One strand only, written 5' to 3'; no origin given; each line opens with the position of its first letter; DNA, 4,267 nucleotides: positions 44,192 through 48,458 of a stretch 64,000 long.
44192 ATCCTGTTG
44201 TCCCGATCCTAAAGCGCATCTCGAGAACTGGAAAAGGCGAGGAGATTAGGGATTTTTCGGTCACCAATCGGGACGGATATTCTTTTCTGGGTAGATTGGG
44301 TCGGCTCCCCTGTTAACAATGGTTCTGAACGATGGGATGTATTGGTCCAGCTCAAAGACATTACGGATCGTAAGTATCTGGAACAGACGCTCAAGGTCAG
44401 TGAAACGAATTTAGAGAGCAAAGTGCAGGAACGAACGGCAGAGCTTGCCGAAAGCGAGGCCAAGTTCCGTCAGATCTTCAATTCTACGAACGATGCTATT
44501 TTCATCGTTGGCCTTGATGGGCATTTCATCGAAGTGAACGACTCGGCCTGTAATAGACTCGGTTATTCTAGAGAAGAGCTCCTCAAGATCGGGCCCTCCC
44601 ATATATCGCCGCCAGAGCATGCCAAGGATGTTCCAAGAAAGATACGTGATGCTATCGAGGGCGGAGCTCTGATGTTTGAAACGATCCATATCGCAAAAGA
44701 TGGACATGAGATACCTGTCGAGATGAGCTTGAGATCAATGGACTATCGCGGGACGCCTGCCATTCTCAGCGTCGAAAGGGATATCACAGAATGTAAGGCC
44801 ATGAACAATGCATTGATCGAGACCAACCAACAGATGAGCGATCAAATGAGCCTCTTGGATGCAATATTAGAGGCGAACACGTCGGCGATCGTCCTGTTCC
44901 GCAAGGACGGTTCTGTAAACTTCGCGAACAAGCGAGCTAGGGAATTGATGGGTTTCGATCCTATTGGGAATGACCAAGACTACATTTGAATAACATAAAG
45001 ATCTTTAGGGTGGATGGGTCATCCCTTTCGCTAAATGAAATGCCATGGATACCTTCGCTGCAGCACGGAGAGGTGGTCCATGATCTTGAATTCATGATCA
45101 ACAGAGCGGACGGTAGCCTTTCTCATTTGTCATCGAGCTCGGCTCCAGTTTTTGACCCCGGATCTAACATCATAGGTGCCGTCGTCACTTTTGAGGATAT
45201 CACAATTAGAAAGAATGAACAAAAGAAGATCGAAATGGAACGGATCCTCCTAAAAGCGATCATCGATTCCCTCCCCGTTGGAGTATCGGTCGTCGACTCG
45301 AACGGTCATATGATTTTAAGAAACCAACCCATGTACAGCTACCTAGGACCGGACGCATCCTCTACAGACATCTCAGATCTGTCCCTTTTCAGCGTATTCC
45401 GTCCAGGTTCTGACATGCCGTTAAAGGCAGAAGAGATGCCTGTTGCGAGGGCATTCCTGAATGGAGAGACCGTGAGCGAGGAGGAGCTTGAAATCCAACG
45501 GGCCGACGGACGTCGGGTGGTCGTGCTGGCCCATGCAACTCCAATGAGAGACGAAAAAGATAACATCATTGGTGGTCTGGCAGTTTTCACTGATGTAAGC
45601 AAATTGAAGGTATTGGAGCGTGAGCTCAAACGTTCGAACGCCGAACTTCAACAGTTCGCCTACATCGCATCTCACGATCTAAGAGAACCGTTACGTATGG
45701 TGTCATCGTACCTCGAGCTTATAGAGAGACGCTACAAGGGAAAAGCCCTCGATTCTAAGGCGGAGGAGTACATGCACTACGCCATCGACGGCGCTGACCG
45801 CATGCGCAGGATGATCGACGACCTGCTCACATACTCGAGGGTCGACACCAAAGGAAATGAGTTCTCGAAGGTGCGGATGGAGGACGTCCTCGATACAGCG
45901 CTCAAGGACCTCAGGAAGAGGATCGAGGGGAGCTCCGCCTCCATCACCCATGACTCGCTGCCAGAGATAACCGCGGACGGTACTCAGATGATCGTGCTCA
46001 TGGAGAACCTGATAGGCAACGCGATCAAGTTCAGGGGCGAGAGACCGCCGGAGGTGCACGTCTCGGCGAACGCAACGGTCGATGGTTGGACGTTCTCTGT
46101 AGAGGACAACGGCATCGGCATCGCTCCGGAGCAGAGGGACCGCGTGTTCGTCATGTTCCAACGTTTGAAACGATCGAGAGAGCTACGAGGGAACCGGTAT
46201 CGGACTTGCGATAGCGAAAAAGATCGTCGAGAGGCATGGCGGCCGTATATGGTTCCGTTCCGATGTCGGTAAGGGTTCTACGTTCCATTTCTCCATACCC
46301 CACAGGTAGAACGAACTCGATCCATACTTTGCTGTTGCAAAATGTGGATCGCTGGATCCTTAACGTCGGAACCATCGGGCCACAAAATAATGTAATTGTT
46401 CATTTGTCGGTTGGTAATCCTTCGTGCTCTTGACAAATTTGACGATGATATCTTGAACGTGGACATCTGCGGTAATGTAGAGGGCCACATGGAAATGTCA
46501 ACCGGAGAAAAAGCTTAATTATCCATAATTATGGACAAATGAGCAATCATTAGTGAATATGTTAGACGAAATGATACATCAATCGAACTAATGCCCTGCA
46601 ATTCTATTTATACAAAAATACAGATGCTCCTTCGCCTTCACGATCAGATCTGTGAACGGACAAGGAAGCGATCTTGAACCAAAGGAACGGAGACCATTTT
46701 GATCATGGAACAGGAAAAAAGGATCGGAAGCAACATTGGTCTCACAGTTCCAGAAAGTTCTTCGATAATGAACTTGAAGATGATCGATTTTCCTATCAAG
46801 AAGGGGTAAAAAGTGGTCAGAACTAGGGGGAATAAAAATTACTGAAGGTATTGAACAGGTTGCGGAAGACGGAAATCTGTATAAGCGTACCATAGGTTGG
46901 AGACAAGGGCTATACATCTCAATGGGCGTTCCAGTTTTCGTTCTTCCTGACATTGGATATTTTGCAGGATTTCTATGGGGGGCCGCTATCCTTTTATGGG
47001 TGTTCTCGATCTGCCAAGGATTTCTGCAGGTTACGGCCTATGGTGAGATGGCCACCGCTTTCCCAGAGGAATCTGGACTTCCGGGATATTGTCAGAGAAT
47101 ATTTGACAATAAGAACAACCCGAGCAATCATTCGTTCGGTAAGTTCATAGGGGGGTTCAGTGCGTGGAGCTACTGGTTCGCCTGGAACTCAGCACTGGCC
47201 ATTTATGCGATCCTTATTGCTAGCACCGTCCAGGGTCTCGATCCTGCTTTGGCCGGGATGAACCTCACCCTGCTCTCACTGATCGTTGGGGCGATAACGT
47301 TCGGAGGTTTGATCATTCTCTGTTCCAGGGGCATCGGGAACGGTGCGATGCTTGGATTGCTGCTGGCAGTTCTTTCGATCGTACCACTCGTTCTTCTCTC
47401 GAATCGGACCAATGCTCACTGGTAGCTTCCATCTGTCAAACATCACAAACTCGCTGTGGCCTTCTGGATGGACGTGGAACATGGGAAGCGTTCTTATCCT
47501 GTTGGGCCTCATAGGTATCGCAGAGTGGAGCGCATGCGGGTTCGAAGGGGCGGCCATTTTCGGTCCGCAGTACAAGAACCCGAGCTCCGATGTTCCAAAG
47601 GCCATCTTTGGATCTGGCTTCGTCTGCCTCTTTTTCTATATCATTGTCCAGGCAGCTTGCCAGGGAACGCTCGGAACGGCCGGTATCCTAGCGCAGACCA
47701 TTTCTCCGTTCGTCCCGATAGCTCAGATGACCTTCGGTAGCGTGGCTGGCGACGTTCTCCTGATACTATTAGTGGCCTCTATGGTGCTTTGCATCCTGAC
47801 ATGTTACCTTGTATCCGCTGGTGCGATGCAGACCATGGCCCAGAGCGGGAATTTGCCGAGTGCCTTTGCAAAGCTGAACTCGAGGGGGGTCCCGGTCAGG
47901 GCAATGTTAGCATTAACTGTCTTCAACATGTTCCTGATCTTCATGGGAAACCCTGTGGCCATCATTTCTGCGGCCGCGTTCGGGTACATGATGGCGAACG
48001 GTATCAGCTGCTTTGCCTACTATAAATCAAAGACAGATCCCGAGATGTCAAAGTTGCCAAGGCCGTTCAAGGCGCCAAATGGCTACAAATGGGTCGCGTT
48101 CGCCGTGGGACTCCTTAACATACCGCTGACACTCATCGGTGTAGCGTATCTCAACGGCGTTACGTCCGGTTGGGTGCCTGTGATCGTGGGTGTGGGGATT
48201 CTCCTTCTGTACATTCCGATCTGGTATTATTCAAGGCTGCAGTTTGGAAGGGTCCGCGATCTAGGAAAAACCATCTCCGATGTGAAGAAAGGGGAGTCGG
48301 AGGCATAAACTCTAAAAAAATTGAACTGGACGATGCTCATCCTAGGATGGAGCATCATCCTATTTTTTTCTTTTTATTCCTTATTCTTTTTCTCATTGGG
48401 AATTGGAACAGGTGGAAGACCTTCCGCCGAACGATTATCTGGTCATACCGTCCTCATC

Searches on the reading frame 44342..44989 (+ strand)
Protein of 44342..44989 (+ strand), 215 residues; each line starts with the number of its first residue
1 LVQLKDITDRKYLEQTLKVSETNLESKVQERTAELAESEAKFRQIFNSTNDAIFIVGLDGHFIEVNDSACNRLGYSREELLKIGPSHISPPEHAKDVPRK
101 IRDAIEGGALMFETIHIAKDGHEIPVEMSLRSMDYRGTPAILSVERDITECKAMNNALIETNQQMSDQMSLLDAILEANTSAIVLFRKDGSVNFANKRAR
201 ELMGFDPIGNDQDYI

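Call 14: search_protein_families(library=pfam, max_evalue=0.001, proteins=[window:44342-44989:+])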
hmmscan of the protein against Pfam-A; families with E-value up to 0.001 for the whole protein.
window:44342-44989:+ (215 aa): 6 families
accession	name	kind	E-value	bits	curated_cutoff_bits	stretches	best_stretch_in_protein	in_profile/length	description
PF13426.13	PAS_9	-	2.7e-16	60.2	27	1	50-150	1-103/103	PAS domain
PF13188.13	PAS_8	-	1.9e-14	53.4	21.8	1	40-83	1-46/65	PAS domain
PF08448.16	PAS_4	-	1.5e-13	51.4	23.1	1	46-150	1-107/110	PAS fold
PF00989.32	PAS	-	2.6e-13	50.4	22.6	1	41-138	2-101/113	PAS fold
PF08447.18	PAS_3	-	6.9e-05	23.5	25.6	1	63-140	2-83/89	PAS fold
PF24820.1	Diguanyl_cycl_sensor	-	0.00062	20.1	28.1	0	177-205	3-31/109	Diguanylate cyclase-like sensor domain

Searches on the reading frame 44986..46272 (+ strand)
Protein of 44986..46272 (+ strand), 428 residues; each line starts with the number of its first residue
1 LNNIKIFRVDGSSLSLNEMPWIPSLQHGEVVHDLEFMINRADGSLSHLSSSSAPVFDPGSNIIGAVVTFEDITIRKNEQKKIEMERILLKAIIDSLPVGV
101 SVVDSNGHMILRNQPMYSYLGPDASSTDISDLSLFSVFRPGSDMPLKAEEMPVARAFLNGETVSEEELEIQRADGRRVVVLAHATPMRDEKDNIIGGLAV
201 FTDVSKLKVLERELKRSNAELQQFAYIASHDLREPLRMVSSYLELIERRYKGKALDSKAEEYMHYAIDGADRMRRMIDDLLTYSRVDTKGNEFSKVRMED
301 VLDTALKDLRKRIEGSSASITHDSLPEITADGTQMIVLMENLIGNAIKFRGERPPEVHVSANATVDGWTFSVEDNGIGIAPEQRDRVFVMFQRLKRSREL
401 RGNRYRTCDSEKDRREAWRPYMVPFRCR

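Call 14: search_protein_families(library=pfam, max_evalue=0.001, proteins=[window:44986-46272:+])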
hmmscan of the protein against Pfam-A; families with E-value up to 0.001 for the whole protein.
window:44986-46272:+ (428 aa): 7 families
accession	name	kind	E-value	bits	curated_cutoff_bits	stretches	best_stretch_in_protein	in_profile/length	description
PF13426.13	PAS_9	-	2.5e-15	57.1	27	1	97-205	1-102/103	PAS domain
PF08448.16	PAS_4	-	9.4e-15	55.2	23.1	1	94-206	2-107/110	PAS fold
PF00989.32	PAS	-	2.3e-14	53.8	22.6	1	89-204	3-113/113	PAS fold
PF00512.31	HisKA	-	7.2e-14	52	26.9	1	221-288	2-65/66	His Kinase A (phospho-acceptor) domain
PF02518.31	HATPase_c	-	9.1e-12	45.8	26.4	1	332-402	3-72/111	Histidine kinase-, DNA gyrase B-, and HSP90-like ATPase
PF08447.18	PAS_3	-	1.1e-05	26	25.6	0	155-195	44-83/89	PAS fold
PF13188.13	PAS_8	-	0.0008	19.7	21.8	0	88-138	2-50/65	PAS domain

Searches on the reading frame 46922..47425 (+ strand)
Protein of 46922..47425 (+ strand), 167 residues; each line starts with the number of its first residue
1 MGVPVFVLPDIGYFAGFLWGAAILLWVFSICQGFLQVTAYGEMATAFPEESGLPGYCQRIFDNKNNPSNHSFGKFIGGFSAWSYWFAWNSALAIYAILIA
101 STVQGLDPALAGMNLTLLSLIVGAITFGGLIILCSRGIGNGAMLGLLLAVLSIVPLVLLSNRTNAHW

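Call 14: search_protein_families(library=pfam, max_evalue=0.001, proteins=[window:46922-47425:+])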
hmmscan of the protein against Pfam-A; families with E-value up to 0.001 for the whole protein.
window:46922-47425:+ (167 aa): 2 families
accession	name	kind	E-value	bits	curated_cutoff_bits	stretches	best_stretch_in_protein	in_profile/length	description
PF13520.12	AA_permease_2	-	1.5e-11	44.3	27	1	2-159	16-159/427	Amino acid permease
PF00324.27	AA_permease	-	0.00018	20.8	24.6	1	21-158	30-152/470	Amino acid permease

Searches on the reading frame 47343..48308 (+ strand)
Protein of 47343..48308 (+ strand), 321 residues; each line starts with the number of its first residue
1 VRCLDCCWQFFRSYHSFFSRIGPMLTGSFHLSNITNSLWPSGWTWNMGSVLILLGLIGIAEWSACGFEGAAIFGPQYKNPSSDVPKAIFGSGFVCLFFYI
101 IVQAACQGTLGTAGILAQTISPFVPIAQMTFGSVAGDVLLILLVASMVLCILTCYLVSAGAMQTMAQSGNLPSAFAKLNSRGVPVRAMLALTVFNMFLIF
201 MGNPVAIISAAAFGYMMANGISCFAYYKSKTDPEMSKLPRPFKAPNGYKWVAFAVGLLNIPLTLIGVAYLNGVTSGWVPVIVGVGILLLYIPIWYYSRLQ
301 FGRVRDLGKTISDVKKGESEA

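Call 40: search_protein_families(library=pfam, max_evalue=0.0001, proteins=[window:47343-48308:+])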
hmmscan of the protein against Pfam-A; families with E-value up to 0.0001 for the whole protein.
window:47343-48308:+ (321 aa): 2 families
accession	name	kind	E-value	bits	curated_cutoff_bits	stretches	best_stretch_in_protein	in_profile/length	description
PF13520.12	AA_permease_2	-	6.8e-21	75.1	27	1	32-269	176-407/427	Amino acid permease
PF00324.27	AA_permease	-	1.2e-13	51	24.6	1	54-291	195-446/470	Amino acid permease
